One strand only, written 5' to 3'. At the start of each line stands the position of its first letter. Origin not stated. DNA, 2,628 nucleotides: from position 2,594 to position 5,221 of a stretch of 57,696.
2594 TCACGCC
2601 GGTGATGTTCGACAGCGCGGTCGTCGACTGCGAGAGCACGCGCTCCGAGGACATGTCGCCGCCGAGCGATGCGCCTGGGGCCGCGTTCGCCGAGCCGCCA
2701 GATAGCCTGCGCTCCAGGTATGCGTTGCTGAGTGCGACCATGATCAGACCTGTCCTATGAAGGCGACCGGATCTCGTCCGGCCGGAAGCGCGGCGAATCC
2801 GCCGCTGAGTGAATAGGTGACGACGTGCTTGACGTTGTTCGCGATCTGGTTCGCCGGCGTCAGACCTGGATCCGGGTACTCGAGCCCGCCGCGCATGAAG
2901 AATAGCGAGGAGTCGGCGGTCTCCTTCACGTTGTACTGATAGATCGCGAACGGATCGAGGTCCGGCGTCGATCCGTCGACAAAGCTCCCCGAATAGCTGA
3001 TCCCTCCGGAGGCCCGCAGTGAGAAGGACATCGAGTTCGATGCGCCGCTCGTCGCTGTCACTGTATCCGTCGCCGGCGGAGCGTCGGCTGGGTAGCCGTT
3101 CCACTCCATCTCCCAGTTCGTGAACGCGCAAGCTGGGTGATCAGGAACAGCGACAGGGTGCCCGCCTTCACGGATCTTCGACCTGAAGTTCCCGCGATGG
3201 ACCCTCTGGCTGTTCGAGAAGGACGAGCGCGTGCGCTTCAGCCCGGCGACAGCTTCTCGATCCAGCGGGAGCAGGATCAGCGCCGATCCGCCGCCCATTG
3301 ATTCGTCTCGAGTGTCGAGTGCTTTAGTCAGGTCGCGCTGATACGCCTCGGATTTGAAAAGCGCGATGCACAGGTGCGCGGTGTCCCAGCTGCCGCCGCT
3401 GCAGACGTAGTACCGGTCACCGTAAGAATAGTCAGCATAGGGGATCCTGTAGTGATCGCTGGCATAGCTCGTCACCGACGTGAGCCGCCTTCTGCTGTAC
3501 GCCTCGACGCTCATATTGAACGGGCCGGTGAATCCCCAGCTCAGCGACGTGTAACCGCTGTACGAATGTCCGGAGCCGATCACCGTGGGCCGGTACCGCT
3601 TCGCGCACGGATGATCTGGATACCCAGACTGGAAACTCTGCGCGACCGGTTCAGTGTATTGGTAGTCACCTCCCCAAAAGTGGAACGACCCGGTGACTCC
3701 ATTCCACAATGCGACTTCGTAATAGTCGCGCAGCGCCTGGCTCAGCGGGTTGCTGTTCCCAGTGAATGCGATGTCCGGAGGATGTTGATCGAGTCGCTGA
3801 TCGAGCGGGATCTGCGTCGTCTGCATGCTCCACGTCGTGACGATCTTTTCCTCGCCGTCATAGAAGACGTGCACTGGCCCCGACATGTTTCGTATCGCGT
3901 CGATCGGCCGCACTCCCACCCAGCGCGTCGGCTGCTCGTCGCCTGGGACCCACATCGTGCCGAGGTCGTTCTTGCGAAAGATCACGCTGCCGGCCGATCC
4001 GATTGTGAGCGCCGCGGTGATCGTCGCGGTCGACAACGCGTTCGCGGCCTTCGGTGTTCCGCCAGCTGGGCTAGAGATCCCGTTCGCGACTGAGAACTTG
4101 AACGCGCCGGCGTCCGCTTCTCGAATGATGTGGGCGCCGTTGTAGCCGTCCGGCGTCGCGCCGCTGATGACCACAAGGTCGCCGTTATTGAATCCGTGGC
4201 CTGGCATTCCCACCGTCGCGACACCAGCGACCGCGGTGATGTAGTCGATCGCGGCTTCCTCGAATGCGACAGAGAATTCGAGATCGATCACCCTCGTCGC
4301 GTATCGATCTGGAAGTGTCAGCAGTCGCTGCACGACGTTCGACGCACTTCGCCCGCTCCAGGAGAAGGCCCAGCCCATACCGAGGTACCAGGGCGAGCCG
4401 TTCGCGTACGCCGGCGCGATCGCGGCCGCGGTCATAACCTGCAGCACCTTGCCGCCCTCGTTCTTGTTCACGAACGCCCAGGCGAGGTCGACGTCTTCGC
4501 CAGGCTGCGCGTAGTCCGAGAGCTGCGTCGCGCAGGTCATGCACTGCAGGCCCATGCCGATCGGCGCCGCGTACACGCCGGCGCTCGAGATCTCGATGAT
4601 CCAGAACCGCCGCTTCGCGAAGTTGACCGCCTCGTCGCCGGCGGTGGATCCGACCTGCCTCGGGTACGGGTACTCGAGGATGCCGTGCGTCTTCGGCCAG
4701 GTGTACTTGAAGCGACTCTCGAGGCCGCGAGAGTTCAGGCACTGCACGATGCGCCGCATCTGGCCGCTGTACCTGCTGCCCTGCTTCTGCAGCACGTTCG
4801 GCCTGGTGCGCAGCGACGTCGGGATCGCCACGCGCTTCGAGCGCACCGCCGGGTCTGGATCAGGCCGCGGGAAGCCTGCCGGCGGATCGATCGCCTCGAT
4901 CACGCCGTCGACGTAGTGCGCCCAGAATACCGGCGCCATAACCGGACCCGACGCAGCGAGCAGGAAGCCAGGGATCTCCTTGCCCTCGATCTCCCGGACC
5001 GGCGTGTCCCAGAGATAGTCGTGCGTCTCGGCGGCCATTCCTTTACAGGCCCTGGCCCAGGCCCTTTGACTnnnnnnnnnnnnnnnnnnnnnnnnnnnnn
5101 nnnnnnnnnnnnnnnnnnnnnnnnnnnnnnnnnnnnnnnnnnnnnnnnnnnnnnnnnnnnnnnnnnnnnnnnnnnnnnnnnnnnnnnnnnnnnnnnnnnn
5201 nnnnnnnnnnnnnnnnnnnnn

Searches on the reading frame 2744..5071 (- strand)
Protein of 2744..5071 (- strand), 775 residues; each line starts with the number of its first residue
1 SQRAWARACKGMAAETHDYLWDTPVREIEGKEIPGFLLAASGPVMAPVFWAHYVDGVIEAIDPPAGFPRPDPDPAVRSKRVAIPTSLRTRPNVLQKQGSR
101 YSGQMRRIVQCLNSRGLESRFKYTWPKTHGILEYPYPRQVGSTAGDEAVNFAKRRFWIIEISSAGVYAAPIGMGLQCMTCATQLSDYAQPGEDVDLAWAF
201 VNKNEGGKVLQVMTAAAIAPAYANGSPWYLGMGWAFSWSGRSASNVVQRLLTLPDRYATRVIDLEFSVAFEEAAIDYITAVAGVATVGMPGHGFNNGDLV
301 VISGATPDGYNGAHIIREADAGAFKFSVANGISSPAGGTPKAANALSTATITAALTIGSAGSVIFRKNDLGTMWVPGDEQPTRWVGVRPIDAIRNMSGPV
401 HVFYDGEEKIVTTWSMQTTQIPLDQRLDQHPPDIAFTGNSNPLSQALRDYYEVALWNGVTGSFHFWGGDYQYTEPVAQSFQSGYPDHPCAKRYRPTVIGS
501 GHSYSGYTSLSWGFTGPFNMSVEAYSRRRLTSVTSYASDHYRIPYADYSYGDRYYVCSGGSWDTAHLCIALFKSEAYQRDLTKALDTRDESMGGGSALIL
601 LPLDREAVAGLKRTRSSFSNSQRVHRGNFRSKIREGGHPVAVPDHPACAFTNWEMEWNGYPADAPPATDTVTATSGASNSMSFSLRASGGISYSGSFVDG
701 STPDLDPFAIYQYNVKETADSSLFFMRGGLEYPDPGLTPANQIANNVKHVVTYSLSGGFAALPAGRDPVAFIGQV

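Call 61: search_protein_families(library=phrogs, proteins=[window:2744-5071:-], max_evalue=0.00001)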
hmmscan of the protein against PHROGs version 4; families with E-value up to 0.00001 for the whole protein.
window:2744-5071:- (775 aa): 1 family
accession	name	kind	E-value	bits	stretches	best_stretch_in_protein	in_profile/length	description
phrog_9998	-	unknown function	2.6e-06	27.9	1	270-341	38-111/401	-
